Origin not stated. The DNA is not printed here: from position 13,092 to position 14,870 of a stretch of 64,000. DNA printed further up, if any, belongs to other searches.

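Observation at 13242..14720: UDP-glucose 6-dehydrogenase carrying an in-frame N-terminal XRE-type HTH DNA-binding domain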

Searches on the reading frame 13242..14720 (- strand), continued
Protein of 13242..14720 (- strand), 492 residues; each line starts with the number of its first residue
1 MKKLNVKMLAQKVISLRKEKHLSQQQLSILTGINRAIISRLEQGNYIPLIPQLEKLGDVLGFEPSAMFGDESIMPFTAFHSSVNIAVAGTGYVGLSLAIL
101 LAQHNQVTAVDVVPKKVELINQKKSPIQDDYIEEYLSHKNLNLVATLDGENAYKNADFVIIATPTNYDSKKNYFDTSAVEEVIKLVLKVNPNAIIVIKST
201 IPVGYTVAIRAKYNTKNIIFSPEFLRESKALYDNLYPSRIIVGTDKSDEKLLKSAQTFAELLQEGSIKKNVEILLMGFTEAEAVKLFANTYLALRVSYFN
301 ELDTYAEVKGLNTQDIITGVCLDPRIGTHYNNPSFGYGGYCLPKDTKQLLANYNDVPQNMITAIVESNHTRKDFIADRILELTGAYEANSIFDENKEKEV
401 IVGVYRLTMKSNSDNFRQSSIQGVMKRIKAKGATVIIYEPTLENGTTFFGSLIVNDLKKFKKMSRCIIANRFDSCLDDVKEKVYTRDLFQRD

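Call 6: find_homologous_proteins(query=window:13242-14720:-, max_evalue=1e-10)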
Query window:13242-14720:- (492 aa): 8000 proteins with E <= 1e-10 among 8000 candidates; the best 120 are listed.
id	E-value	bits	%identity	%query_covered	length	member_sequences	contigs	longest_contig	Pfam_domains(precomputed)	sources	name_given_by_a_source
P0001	0.0e+0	1079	100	100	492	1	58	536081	PF12844.14,PF00984.25,PF01381.29,PF01210.30,PF03721.21,PF13560.13,PF03720.23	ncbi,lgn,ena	-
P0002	0.0e+0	1077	100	100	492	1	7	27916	PF12844.14,PF00984.25,PF01381.29,PF01210.30,PF03721.21,PF13560.13,PF03720.23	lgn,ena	-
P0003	0.0e+0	1077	100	100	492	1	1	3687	PF12844.14,PF00984.25,PF01381.29,PF01210.30,PF03721.21,PF13560.13,PF03720.23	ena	-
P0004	0.0e+0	1076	100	100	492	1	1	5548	PF12844.14,PF00984.25,PF01381.29,PF01210.30,PF03721.21,PF13560.13,PF03720.23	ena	-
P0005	0.0e+0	1075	100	100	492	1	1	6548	PF12844.14,PF00984.25,PF01381.29,PF01210.30,PF03721.21,PF13560.13,PF03720.23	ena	-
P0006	0.0e+0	1075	100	100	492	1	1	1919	PF12844.14,PF00984.25,PF01381.29,PF01210.30,PF03721.21,PF13560.13,PF03720.23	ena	-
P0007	0.0e+0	1056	97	100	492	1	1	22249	PF00984.25,PF01381.29,PF01210.30,PF03721.21,PF03720.23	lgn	-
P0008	1.7e-270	915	83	100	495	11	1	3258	PF12844.14,PF00984.25,PF01381.29,PF03721.21,PF13560.13,PF03720.23,PF02737.25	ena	-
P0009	2.7e-259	878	80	100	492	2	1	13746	PF12844.14,PF00984.25,PF01381.29,PF01210.30,PF03721.21,PF13560.13,PF03720.23,PF02737.25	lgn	-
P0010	1.2e-258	876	79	100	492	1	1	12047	PF12844.14,PF00984.25,PF01381.29,PF01210.30,PF03721.21,PF03720.23,PF02737.25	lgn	-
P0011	2.8e-256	868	78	100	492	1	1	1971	PF12844.14,PF00984.25,PF01381.29,PF03721.21,PF03720.23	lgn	-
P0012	1.2e-254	863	79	100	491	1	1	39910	PF12844.14,PF00984.25,PF01381.29,PF01210.30,PF03721.21,PF13443.13,PF03720.23,PF02737.25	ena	-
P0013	1.5e-254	863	79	100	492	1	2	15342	PF12844.14,PF00984.25,PF01381.29,PF01210.30,PF03721.21,PF13560.13,PF13443.13,PF03720.23,PF02737.25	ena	-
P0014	4.8e-254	861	78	100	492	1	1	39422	PF12844.14,PF00984.25,PF01381.29,PF01210.30,PF03721.21,PF03720.23,PF02737.25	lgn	-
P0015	4.9e-254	861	78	100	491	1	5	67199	PF00984.25,PF01381.29,PF01210.30,PF03721.21,PF03720.23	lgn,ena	-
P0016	1.7e-253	859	78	100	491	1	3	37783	PF00984.25,PF01381.29,PF01210.30,PF03721.21,PF03720.23,PF02737.25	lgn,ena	-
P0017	2.0e-253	859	79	100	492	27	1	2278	PF00984.25,PF01381.29,PF01210.30,PF03721.21,PF03720.23,PF02737.25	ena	-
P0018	2.1e-253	859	79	100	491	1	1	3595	PF00984.25,PF01381.29,PF01210.30,PF03721.21,PF03720.23,PF02737.25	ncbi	-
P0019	2.2e-253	859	78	100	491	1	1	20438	PF00984.25,PF01381.29,PF01210.30,PF03721.21,PF03720.23,PF02737.25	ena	-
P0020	2.8e-253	858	78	100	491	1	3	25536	PF00984.25,PF01381.29,PF01210.30,PF03721.21,PF03720.23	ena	-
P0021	3.2e-253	858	78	100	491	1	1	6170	PF00984.25,PF01381.29,PF01210.30,PF03721.21,PF03720.23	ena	-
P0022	3.8e-253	858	78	100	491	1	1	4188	PF00984.25,PF01381.29,PF03721.21,PF03720.23,PF02737.25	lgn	-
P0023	4.5e-253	858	78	100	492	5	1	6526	PF12844.14,PF00984.25,PF01381.29,PF01210.30,PF03721.21,PF13560.13,PF03720.23,PF02737.25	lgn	-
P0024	5.1e-253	858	78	100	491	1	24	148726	PF00984.25,PF01381.29,PF01210.30,PF03721.21,PF03720.23,PF02737.25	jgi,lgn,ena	-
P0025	5.8e-253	857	78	100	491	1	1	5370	PF00984.25,PF01381.29,PF01210.30,PF03721.21,PF03720.23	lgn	-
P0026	6.6e-253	857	78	100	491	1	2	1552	PF00984.25,PF01381.29,PF01210.30,PF03721.21,PF03720.23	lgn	-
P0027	8.0e-253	857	78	100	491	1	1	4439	PF00984.25,PF01381.29,PF01210.30,PF03721.21,PF03720.23,PF02737.25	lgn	-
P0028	9.3e-253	857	78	100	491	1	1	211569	PF00984.25,PF01381.29,PF01210.30,PF03721.21,PF03720.23,PF02737.25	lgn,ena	-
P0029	1.2e-252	856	78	100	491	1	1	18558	PF00984.25,PF01381.29,PF03721.21,PF03720.23,PF02737.25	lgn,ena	-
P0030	1.3e-252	856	78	100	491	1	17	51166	PF12844.14,PF00984.25,PF01381.29,PF01210.30,PF03721.21,PF13443.13,PF03720.23,PF02737.25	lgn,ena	-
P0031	1.7e-252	856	78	100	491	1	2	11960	PF12844.14,PF00984.25,PF01381.29,PF01210.30,PF03721.21,PF13443.13,PF03720.23,PF02737.25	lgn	-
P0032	2.0e-252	856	78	100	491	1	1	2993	PF00984.25,PF01381.29,PF03721.21,PF03720.23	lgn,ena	-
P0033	2.1e-252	856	78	100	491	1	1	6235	PF00984.25,PF01381.29,PF01210.30,PF03721.21,PF03720.23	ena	-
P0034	2.3e-252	855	78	100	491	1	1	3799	PF00984.25,PF01381.29,PF01210.30,PF03721.21,PF03720.23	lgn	-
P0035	2.5e-252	855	78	100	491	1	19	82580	PF00984.25,PF01381.29,PF01210.30,PF03721.21,PF03720.23,PF02737.25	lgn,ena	-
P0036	2.5e-252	855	78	100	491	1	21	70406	PF00984.25,PF01381.29,PF03721.21,PF03720.23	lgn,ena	-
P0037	3.8e-252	855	78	100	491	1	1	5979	PF12844.14,PF00984.25,PF01381.29,PF01210.30,PF03721.21,PF13443.13,PF03720.23,PF02737.25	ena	-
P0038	4.1e-252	855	78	100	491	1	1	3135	PF00984.25,PF01381.29,PF01210.30,PF03721.21,PF03720.23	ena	-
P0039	4.6e-252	854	78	100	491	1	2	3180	PF00984.25,PF01381.29,PF01210.30,PF03721.21,PF03720.23,PF02737.25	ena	-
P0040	5.0e-252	854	78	100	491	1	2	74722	PF00984.25,PF01381.29,PF01210.30,PF03721.21,PF03720.23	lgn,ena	-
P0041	5.8e-252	854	77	100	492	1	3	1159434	PF00984.25,PF01381.29,PF01210.30,PF03721.21,PF03720.23,PF02737.25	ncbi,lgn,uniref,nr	ncbi:nucleotide sugar dehydrogenase [Clostridium perfringens]|uniref:nucleotide sugar dehydrogenase 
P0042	6.0e-252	854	79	98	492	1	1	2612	PF12844.14,PF00984.25,PF01381.29,PF03721.21,PF03720.23,PF02737.25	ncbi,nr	ncbi:MAG: nucleotide sugar dehydrogenase [Eubacteriales bacterium]|nr:nucleotide sugar dehydrogenase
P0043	6.2e-252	854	78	100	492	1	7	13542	PF00984.25,PF01381.29,PF01210.30,PF03721.21,PF03720.23,PF02737.25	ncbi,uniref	ncbi:nucleotide sugar dehydrogenase [Clostridium perfringens]|uniref:nucleotide sugar dehydrogenase 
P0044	7.0e-252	854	78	100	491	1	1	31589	PF00984.25,PF01381.29,PF01210.30,PF03721.21,PF03720.23,PF02737.25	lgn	-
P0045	7.7e-252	854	78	100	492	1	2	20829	PF00984.25,PF01381.29,PF01210.30,PF03721.21,PF03720.23,PF02737.25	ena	-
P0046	8.9e-252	853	77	100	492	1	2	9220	PF12844.14,PF00984.25,PF01381.29,PF01210.30,PF03721.21,PF13560.13,PF03720.23,PF02737.25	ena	-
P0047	9.3e-252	853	78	100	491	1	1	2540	PF12844.14,PF00984.25,PF01381.29,PF01210.30,PF03721.21,PF13443.13,PF03720.23,PF02737.25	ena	-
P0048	1.1e-251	853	78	100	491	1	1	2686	PF12844.14,PF00984.25,PF01381.29,PF03721.21,PF13443.13,PF03720.23,PF02737.25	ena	-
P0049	1.2e-251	853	78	100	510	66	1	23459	PF00984.25,PF01381.29,PF01210.30,PF03721.21,PF03720.23,PF02737.25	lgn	-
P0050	1.2e-251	853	78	100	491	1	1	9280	PF00984.25,PF01381.29,PF03721.21,PF03720.23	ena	-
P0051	1.5e-251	853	78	100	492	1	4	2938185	PF00984.25,PF01381.29,PF01210.30,PF03721.21,PF03720.23,PF02737.25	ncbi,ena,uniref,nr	ncbi:nucleotide sugar dehydrogenase [Clostridium perfringens]|uniref:nucleotide sugar dehydrogenase 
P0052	1.7e-251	853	78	100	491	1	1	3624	PF00984.25,PF01381.29,PF03721.21,PF03720.23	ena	-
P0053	1.7e-251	853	78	100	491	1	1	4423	PF12844.14,PF00984.25,PF01381.29,PF01210.30,PF03721.21,PF13560.13,PF13443.13,PF03720.23,PF02737.25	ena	-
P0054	1.8e-251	852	78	100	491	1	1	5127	PF12844.14,PF00984.25,PF01381.29,PF01210.30,PF03721.21,PF13560.13,PF13443.13,PF03720.23,PF02737.25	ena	-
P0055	1.8e-251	852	78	100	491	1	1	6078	PF00984.25,PF01381.29,PF01210.30,PF03721.21,PF03720.23,PF02737.25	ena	-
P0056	1.8e-251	852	77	100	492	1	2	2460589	PF00984.25,PF01381.29,PF01210.30,PF03721.21,PF03720.23,PF02737.25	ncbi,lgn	ncbi:MAG: nucleotide sugar dehydrogenase [Clostridium perfringens]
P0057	1.9e-251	852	78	100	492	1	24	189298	PF12844.14,PF00984.25,PF01381.29,PF01210.30,PF03721.21,PF03720.23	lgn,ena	-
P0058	1.9e-251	852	77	100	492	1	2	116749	PF00984.25,PF01381.29,PF01210.30,PF03721.21,PF03720.23,PF02737.25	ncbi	ncbi:nucleotide sugar dehydrogenase [Clostridium perfringens]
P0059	2.0e-251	852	78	100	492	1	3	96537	PF00984.25,PF01381.29,PF01210.30,PF03721.21,PF03720.23,PF02737.25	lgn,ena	-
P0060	2.0e-251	852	77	100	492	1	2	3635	PF00984.25,PF01381.29,PF01210.30,PF03721.21,PF03720.23,PF02737.25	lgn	-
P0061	2.0e-251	852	78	100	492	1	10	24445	PF00984.25,PF01381.29,PF01210.30,PF03721.21,PF03720.23,PF02737.25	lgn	-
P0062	2.3e-251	852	77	100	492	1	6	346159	PF00984.25,PF01381.29,PF01210.30,PF03721.21,PF03720.23,PF02737.25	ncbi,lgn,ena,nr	ncbi:nucleotide sugar dehydrogenase [Clostridium perfringens]|nr:nucleotide sugar dehydrogenase [Clo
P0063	2.4e-251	852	78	100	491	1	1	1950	PF00984.25,PF01381.29,PF01210.30,PF03721.21,PF03720.23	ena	-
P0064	2.4e-251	852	78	100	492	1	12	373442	PF00984.25,PF01381.29,PF01210.30,PF03721.21,PF03720.23,PF02737.25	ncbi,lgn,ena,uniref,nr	ncbi:MAG: nucleotide sugar dehydrogenase [Clostridium perfringens]|uniref:nucleotide sugar dehydroge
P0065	2.5e-251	852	78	100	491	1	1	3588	PF00984.25,PF01381.29,PF03721.21,PF03720.23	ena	-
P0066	2.6e-251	852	78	100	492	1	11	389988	PF12844.14,PF00984.25,PF01381.29,PF01210.30,PF03721.21,PF03720.23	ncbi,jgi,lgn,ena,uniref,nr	ncbi:nucleotide sugar dehydrogenase [Anaerostipes faecis]|uniref:nucleotide sugar dehydrogenase n=1 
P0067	2.6e-251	852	78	100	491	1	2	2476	PF12844.14,PF00984.25,PF01381.29,PF01210.30,PF03721.21,PF13560.13,PF13443.13,PF03720.23,PF02737.25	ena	-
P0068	2.7e-251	852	78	100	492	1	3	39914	PF00984.25,PF01381.29,PF01210.30,PF03721.21,PF03720.23,PF02737.25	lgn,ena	-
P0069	2.8e-251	852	78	100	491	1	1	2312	PF12844.14,PF00984.25,PF01381.29,PF01210.30,PF03721.21,PF13560.13,PF13443.13,PF03720.23,PF02737.25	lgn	-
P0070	2.8e-251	852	78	100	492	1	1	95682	PF00984.25,PF01381.29,PF01210.30,PF03721.21,PF03720.23,PF02737.25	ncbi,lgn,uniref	ncbi:nucleotide sugar dehydrogenase [Clostridium perfringens]|uniref:nucleotide sugar dehydrogenase 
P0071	2.8e-251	852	79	100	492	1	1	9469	PF00984.25,PF01381.29,PF03721.21,PF13443.13,PF03720.23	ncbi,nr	ncbi:MAG: nucleotide sugar dehydrogenase [Clostridiaceae bacterium]|nr:nucleotide sugar dehydrogenas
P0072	2.8e-251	852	78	100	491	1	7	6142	PF12844.14,PF00984.25,PF01381.29,PF01210.30,PF03721.21,PF13560.13,PF13443.13,PF03720.23,PF02737.25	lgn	-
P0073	3.6e-251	851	78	100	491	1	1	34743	PF12844.14,PF00984.25,PF01381.29,PF01210.30,PF03721.21,PF03720.23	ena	-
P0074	3.6e-251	851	77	100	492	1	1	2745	PF00984.25,PF01381.29,PF01210.30,PF03721.21,PF03720.23,PF02737.25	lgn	-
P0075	3.7e-251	851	78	100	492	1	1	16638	PF00984.25,PF01381.29,PF01210.30,PF03721.21,PF03720.23,PF02737.25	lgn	-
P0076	3.7e-251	851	77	100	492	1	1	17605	PF00984.25,PF01381.29,PF01210.30,PF03721.21,PF03720.23,PF02737.25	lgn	-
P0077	3.8e-251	851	78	100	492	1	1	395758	PF00984.25,PF01381.29,PF01210.30,PF03721.21,PF03720.23,PF02737.25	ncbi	ncbi:nucleotide sugar dehydrogenase [Clostridium perfringens]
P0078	3.9e-251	851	77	100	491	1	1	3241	PF12844.14,PF00984.25,PF01381.29,PF01210.30,PF03721.21,PF13560.13,PF13443.13,PF03720.23,PF02737.25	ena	-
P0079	4.0e-251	851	78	100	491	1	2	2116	PF12844.14,PF00984.25,PF01381.29,PF03721.21,PF03720.23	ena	-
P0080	4.1e-251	851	77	100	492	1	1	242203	PF00984.25,PF01381.29,PF01210.30,PF03721.21,PF03720.23,PF02737.25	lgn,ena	-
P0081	4.1e-251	851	77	100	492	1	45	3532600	PF00984.25,PF01381.29,PF01210.30,PF03721.21,PF03720.23,PF02737.25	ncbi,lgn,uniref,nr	ncbi:nucleotide sugar dehydrogenase [Clostridium perfringens]|uniref:UDP-glucose 6-dehydrogenase n=1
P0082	4.3e-251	851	77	100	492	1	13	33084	PF00984.25,PF01381.29,PF01210.30,PF03721.21,PF03720.23,PF02737.25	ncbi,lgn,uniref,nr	ncbi:nucleotide sugar dehydrogenase [Clostridium perfringens]|uniref:nucleotide sugar dehydrogenase 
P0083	4.4e-251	851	77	100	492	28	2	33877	PF00984.25,PF01381.29,PF01210.30,PF03721.21,PF03720.23,PF02737.25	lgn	-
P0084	4.5e-251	851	78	100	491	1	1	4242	PF12844.14,PF00984.25,PF01381.29,PF01210.30,PF03721.21,PF13560.13,PF13443.13,PF03720.23,PF02737.25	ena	-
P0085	4.6e-251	851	78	100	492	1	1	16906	PF00984.25,PF01381.29,PF01210.30,PF03721.21,PF03720.23,PF02737.25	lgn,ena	-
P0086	4.9e-251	851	78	100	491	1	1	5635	PF12844.14,PF00984.25,PF01381.29,PF01210.30,PF03721.21,PF13560.13,PF13443.13,PF03720.23,PF02737.25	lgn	-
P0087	5.0e-251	851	78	100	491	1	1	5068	PF12844.14,PF00984.25,PF01381.29,PF01210.30,PF03721.21,PF13560.13,PF13443.13,PF03720.23,PF02737.25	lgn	-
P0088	5.2e-251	851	78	100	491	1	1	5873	PF12844.14,PF00984.25,PF01381.29,PF01210.30,PF03721.21,PF13560.13,PF13443.13,PF03720.23,PF02737.25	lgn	-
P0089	5.2e-251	851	77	100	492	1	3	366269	PF00984.25,PF01381.29,PF01210.30,PF03721.21,PF03720.23,PF02737.25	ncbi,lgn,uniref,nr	ncbi:nucleotide sugar dehydrogenase [Clostridium perfringens]|uniref:nucleotide sugar dehydrogenase 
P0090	5.6e-251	851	78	100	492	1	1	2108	PF12844.14,PF00984.25,PF01381.29,PF01210.30,PF03721.21,PF03720.23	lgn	-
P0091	6.2e-251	851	78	100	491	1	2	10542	PF12844.14,PF00984.25,PF01381.29,PF01210.30,PF03721.21,PF13560.13,PF13443.13,PF03720.23,PF02737.25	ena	-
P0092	6.6e-251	851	77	100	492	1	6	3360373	PF00984.25,PF01381.29,PF01210.30,PF03721.21,PF03720.23,PF02737.25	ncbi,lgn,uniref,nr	ncbi:nucleotide sugar dehydrogenase [Clostridium perfringens]|uniref:nucleotide sugar dehydrogenase 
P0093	6.7e-251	851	78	100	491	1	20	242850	PF12844.14,PF00984.25,PF01381.29,PF01210.30,PF03721.21,PF13560.13,PF13443.13,PF03720.23,PF02737.25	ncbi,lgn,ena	-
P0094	6.8e-251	851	77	100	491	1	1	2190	PF12844.14,PF00984.25,PF01381.29,PF01210.30,PF03721.21,PF13560.13,PF13443.13,PF03720.23,PF02737.25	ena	-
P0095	7.6e-251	850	78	100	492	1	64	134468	PF12844.14,PF00984.25,PF01381.29,PF01210.30,PF03721.21,PF03720.23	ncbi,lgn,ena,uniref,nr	ncbi:nucleotide sugar dehydrogenase [Anaerostipes hominis (ex Lee et al. 2021)]|uniref:nucleotide su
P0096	7.8e-251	850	78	98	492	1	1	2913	PF12844.14,PF00984.25,PF01381.29,PF03721.21,PF03720.23,PF02737.25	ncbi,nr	ncbi:MAG: nucleotide sugar dehydrogenase [Lachnospiraceae bacterium]|nr:nucleotide sugar dehydrogena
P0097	8.8e-251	850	78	100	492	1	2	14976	PF00984.25,PF01381.29,PF01210.30,PF03721.21,PF03720.23,PF02737.25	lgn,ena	-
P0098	8.9e-251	850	78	98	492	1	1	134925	PF12844.14,PF00984.25,PF01381.29,PF03721.21,PF03720.23,PF02737.25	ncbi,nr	ncbi:MAG: nucleotide sugar dehydrogenase [Lachnospiraceae bacterium]|nr:nucleotide sugar dehydrogena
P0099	9.1e-251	850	78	100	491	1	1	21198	PF12844.14,PF00984.25,PF01381.29,PF01210.30,PF03721.21,PF13560.13,PF13443.13,PF03720.23,PF02737.25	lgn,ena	-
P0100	9.1e-251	850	77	100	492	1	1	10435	PF00984.25,PF01381.29,PF01210.30,PF03721.21,PF03720.23,PF02737.25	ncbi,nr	ncbi:nucleotide sugar dehydrogenase [Clostridium perfringens]|nr:nucleotide sugar dehydrogenase [Clo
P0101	9.9e-251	850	78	100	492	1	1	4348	PF00984.25,PF01381.29,PF01210.30,PF03721.21,PF03720.23,PF02737.25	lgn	-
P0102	1.0e-250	850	77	100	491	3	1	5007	PF12844.14,PF00984.25,PF01381.29,PF01210.30,PF03721.21,PF13560.13,PF13443.13,PF03720.23,PF02737.25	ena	-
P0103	1.0e-250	850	78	100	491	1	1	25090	PF12844.14,PF00984.25,PF01381.29,PF01210.30,PF03721.21,PF13560.13,PF13443.13,PF03720.23,PF02737.25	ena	-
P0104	1.1e-250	850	77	100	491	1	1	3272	PF12844.14,PF00984.25,PF01381.29,PF01210.30,PF03721.21,PF13560.13,PF13443.13,PF03720.23,PF02737.25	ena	-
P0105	1.2e-250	850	77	100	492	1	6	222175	PF00984.25,PF01381.29,PF01210.30,PF03721.21,PF03720.23,PF02737.25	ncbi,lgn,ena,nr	ncbi:nucleotide sugar dehydrogenase [Clostridium perfringens]|nr:nucleotide sugar dehydrogenase [Clo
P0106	1.2e-250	850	77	100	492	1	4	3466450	PF00984.25,PF01381.29,PF01210.30,PF03721.21,PF03720.23,PF02737.25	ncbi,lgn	ncbi:nucleotide sugar dehydrogenase [Clostridium perfringens]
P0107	1.3e-250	850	78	100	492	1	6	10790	PF00984.25,PF01381.29,PF01210.30,PF03721.21,PF03720.23,PF02737.25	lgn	-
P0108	1.3e-250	850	78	100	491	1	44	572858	PF12844.14,PF00984.25,PF01381.29,PF01210.30,PF03721.21,PF13560.13,PF13443.13,PF03720.23,PF02737.25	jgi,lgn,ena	-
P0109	1.4e-250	850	78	100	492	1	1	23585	PF00984.25,PF01381.29,PF01210.30,PF03721.21,PF03720.23,PF02737.25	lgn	-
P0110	1.4e-250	850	77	100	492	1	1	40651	PF00984.25,PF01381.29,PF01210.30,PF03721.21,PF03720.23,PF02737.25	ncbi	ncbi:nucleotide sugar dehydrogenase [Clostridium perfringens]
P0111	1.5e-250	849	77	100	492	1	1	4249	PF00984.25,PF01381.29,PF01210.30,PF03721.21,PF03720.23,PF02737.25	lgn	-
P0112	1.5e-250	849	78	100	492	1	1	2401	PF00984.25,PF01381.29,PF01210.30,PF03721.21,PF03720.23,PF02737.25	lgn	-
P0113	1.6e-250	849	77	100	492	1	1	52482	PF00984.25,PF01381.29,PF01210.30,PF03721.21,PF03720.23,PF02737.25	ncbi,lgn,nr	ncbi:TPA: nucleotide sugar dehydrogenase [Clostridium perfringens]|nr:nucleotide sugar dehydrogenase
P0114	1.6e-250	849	77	100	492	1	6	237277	PF00984.25,PF01381.29,PF01210.30,PF03721.21,PF03720.23,PF02737.25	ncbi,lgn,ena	-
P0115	1.6e-250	849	78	100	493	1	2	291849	PF00984.25,PF01381.29,PF01210.30,PF03721.21,PF03720.23,PF02737.25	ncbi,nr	ncbi:nucleotide sugar dehydrogenase [Clostridium perfringens]|nr:nucleotide sugar dehydrogenase [Clo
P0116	1.7e-250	849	77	100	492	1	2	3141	PF00984.25,PF01381.29,PF01210.30,PF03721.21,PF03720.23,PF02737.25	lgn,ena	-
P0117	1.7e-250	849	77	100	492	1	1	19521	PF12844.14,PF00984.25,PF01381.29,PF01210.30,PF03721.21,PF03720.23,PF02737.25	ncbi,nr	ncbi:MAG: nucleotide sugar dehydrogenase [Eubacteriales bacterium]|nr:nucleotide sugar dehydrogenase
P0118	1.7e-250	849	77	100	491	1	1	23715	PF12844.14,PF00984.25,PF01381.29,PF01210.30,PF03721.21,PF13560.13,PF13443.13,PF03720.23,PF02737.25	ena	-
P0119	1.8e-250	849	78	100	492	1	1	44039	PF00984.25,PF01381.29,PF01210.30,PF03721.21,PF03720.23,PF02737.25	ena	-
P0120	1.8e-250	849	78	100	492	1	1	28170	PF12844.14,PF00984.25,PF01381.29,PF01210.30,PF03721.21,PF03720.23,PF02737.25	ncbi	-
